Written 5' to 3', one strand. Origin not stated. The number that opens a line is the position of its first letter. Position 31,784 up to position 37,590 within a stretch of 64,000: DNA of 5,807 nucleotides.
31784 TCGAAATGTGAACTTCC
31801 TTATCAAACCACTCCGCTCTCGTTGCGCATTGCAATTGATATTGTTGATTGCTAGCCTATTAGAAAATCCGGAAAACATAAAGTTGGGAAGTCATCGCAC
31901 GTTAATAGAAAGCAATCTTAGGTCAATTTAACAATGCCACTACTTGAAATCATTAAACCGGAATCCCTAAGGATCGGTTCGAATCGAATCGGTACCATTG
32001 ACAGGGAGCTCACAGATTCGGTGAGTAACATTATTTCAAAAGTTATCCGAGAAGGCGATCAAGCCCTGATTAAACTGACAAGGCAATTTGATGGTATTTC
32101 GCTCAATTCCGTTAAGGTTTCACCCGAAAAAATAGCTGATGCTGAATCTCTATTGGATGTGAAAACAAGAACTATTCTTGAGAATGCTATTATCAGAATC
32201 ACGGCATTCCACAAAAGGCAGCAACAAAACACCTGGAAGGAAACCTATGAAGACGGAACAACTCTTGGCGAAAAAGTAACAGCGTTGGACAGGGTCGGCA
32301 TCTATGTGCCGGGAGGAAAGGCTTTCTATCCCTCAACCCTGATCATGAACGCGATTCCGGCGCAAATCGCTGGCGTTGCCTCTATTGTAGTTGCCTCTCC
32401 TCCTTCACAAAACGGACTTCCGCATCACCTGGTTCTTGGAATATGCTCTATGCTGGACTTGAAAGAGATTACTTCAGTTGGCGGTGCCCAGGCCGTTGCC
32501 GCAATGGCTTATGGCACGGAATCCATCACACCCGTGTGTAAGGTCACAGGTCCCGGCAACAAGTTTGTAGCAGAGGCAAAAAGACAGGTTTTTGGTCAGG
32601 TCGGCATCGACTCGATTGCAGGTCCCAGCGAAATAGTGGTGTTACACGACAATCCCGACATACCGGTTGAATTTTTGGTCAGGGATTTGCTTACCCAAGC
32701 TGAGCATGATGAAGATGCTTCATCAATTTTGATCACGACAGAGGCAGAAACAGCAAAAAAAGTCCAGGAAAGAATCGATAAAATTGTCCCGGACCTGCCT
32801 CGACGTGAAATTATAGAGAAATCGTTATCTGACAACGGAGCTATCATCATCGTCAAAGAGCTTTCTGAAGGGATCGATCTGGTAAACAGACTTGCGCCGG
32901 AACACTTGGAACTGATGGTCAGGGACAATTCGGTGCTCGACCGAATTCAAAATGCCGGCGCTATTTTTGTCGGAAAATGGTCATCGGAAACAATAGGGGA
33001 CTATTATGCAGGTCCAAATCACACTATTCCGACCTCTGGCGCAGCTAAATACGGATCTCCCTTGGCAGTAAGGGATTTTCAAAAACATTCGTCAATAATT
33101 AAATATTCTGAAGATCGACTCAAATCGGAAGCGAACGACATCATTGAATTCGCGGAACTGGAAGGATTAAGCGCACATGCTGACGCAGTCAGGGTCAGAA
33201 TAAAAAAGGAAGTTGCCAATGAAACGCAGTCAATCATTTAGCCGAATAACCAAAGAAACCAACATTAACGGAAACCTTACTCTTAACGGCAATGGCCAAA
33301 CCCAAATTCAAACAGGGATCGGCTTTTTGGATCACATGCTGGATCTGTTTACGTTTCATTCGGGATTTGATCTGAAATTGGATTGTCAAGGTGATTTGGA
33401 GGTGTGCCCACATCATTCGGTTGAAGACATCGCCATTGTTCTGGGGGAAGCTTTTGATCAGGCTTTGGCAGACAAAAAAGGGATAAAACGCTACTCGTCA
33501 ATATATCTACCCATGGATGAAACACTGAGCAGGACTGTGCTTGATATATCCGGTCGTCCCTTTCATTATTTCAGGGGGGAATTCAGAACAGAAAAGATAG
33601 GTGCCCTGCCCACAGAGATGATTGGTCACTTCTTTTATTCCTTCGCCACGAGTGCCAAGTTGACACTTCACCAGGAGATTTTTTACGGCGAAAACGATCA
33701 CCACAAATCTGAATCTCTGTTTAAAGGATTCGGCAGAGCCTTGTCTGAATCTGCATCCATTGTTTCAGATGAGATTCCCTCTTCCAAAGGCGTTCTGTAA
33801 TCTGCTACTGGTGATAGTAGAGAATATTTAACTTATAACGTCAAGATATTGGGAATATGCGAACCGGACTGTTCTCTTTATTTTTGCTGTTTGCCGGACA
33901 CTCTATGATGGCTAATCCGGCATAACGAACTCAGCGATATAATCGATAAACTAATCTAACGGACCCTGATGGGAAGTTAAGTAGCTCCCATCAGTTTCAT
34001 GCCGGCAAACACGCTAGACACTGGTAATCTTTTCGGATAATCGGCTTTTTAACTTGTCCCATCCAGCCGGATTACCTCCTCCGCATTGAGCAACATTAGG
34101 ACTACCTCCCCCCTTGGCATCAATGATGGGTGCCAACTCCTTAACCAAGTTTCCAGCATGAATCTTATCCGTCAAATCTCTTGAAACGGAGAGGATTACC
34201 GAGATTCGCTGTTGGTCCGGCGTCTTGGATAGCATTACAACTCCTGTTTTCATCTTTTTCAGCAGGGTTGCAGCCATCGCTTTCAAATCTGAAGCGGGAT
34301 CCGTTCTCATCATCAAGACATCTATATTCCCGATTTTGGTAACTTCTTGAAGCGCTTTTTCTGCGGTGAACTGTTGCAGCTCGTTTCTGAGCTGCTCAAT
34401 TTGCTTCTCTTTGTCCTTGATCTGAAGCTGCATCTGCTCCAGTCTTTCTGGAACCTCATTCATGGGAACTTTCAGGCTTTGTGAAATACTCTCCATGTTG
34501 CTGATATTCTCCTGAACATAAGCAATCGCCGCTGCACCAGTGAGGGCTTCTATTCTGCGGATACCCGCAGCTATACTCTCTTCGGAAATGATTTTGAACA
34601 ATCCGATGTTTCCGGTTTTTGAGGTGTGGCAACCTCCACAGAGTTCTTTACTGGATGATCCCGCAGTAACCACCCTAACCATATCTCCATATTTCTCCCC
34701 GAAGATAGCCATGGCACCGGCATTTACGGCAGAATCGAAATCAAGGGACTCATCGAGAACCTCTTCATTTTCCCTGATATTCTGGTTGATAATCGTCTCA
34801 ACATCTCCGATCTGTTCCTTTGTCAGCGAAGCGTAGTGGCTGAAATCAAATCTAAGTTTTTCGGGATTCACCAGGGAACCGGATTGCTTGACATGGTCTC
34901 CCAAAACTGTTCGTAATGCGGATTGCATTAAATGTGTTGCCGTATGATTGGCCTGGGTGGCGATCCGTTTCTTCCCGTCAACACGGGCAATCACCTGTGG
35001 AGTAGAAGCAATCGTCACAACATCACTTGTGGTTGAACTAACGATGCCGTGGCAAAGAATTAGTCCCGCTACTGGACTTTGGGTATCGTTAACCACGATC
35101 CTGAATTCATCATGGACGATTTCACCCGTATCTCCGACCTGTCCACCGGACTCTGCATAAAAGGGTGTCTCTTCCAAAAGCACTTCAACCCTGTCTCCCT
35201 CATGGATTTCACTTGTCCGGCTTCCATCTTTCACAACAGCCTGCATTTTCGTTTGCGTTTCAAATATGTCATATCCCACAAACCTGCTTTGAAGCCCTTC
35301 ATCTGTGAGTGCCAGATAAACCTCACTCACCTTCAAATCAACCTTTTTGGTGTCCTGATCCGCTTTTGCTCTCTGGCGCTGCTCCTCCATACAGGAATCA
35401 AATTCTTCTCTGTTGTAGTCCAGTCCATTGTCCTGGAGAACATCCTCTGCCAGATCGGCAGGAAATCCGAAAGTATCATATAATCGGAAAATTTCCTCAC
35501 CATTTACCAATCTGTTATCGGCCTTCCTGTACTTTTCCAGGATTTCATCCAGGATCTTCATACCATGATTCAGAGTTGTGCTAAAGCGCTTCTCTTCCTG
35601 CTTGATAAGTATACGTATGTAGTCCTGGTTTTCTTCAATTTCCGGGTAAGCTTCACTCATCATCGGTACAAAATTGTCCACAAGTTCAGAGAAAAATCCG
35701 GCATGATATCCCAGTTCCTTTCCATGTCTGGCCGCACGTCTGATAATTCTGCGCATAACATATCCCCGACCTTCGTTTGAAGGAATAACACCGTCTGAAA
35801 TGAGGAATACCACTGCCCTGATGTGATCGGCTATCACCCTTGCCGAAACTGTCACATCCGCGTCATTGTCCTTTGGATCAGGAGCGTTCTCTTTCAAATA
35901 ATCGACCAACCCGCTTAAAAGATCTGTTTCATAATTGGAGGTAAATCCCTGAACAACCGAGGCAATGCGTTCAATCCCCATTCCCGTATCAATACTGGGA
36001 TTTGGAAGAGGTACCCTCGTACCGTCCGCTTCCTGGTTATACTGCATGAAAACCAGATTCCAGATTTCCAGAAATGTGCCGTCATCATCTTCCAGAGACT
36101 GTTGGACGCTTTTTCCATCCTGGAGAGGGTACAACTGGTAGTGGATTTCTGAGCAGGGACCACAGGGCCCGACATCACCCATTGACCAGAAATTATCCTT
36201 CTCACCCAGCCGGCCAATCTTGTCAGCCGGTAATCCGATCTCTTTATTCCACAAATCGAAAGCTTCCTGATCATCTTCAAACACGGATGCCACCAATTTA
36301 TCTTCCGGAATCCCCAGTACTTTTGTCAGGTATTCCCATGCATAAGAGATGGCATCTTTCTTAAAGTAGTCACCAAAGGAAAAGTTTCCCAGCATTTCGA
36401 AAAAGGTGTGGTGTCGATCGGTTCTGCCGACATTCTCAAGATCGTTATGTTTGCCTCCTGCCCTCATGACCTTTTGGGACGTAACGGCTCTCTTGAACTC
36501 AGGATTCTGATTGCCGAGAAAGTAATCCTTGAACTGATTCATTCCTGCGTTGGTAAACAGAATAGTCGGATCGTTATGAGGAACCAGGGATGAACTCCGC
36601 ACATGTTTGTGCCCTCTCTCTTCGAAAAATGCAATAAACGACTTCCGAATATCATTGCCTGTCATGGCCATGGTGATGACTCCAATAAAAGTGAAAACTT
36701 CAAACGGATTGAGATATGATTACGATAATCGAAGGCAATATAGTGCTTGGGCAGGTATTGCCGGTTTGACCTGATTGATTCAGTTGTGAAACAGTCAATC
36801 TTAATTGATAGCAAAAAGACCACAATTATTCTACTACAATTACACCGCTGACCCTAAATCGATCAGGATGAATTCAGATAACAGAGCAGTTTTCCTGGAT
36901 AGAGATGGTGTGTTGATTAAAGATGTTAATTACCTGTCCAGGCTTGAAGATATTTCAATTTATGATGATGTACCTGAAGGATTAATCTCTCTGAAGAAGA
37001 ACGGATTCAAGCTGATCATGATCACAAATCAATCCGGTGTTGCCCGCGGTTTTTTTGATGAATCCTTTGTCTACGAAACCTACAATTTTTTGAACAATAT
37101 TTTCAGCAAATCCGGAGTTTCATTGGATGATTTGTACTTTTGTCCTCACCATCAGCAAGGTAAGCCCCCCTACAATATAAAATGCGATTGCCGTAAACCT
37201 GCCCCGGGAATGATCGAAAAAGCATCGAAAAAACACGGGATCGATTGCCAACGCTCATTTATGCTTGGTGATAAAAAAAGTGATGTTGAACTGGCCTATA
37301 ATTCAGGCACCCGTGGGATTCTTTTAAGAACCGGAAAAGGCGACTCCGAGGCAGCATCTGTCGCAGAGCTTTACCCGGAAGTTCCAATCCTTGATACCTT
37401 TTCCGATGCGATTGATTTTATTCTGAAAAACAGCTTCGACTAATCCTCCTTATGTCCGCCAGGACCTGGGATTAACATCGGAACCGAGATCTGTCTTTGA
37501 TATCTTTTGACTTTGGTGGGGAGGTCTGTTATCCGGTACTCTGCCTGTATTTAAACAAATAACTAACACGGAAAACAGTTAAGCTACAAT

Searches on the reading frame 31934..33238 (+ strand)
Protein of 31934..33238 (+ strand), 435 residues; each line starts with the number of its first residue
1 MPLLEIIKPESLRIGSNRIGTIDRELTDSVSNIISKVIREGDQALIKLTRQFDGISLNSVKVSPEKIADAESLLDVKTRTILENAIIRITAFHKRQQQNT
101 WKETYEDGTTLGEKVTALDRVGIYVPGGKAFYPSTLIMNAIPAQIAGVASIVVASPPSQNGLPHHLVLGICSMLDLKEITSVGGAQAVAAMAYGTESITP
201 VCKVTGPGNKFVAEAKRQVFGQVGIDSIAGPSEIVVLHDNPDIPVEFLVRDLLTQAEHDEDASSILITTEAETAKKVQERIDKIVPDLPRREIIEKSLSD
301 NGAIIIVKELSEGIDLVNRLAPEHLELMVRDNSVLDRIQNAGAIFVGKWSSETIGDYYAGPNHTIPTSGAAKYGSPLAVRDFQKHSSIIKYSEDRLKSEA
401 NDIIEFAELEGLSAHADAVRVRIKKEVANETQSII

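Call 17: search_protein_families(library=pfam, proteins=[window:31934-33238:+], max_evalue=0.00001)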
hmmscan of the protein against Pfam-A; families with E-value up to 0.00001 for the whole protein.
window:31934-33238:+ (435 aa): 1 family
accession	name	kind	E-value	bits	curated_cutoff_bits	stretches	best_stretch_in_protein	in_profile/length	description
PF00815.25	Histidinol_dh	-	1.6e-154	515.4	27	1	23-423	8-411/411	Histidinol dehydrogenase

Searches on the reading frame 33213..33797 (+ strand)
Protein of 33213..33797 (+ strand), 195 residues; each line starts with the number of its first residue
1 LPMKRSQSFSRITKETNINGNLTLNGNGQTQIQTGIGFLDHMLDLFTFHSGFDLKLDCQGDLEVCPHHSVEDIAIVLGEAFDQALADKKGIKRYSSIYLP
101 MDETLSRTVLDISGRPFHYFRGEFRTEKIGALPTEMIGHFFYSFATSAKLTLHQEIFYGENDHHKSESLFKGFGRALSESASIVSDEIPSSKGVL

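Call 17: search_protein_families(library=pfam, proteins=[window:33213-33797:+], max_evalue=0.00001)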
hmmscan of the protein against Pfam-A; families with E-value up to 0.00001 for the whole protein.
window:33213-33797:+ (195 aa): 1 family
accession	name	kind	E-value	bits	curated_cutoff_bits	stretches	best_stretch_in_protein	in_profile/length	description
PF00475.24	IGPD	-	1.5e-62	210.4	27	1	34-177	1-144/144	Imidazoleglycerol-phosphate dehydratase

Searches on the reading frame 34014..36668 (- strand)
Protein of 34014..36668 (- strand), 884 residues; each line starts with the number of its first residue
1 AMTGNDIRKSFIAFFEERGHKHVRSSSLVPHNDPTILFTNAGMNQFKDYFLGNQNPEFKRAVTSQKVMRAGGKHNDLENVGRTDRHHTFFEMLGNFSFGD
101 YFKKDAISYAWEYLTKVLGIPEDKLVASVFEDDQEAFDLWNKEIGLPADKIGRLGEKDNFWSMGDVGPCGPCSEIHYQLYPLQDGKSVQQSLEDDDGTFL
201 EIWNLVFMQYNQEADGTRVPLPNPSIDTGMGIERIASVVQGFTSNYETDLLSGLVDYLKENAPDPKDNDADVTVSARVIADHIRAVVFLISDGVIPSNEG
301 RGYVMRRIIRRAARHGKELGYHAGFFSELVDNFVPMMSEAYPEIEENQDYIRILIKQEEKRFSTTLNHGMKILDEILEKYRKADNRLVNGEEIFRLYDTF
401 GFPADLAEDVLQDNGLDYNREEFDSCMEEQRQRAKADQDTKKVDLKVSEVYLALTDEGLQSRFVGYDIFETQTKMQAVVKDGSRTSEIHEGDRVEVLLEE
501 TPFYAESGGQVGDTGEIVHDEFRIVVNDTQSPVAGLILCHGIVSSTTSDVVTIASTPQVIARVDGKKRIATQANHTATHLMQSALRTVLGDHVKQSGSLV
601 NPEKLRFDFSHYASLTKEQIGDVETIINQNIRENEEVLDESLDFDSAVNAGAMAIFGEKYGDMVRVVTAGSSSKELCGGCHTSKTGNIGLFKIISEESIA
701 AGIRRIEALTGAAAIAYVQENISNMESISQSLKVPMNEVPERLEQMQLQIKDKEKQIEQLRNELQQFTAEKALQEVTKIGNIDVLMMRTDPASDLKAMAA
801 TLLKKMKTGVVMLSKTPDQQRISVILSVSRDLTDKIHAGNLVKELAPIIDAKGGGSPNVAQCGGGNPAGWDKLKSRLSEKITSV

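Call 17: search_protein_families(library=pfam, proteins=[window:34014-36668:-], max_evalue=0.00001)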
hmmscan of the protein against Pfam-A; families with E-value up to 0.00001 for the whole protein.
window:34014-36668:- (884 aa): 3 families
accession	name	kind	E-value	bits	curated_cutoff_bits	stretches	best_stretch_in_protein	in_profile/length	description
PF01411.24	tRNA-synt_2c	-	4.8e-204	679.4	30.3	1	6-564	1-549/552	tRNA synthetases class II (A)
PF07973.19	tRNA_SAD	-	1.3e-14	54.3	24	1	664-707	1-44/44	Threonyl and Alanyl tRNA synthetase second additional domain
PF02272.25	DHHA1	-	4.8e-09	37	25.9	1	793-881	16-100/102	DHHA1 domain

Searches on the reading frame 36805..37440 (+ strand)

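Call 17: search_protein_families(library=pfam, proteins=[window:36805-37440:+], max_evalue=0.00001)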
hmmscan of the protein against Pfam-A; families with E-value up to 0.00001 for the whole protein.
window:36805-37440:+ (212 aa): 4 families
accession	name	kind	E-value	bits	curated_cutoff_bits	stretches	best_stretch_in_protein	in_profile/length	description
PF13242.12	Hydrolase_like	-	7.5e-14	51.8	22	1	129-202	2-75/75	HAD-hyrolase-like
PF13419.12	HAD_2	-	1.3e-09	38.9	23.8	0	130-172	134-176/178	Haloacid dehalogenase-like hydrolase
PF08645.17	PNK3P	-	4.5e-07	30.2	22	1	32-157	6-126/161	Polynucleotide kinase 3 phosphatase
PF00702.32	Hydrolase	-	5.4e-07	30.6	26.4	0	48-164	95-187/191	haloacid dehalogenase-like hydrolase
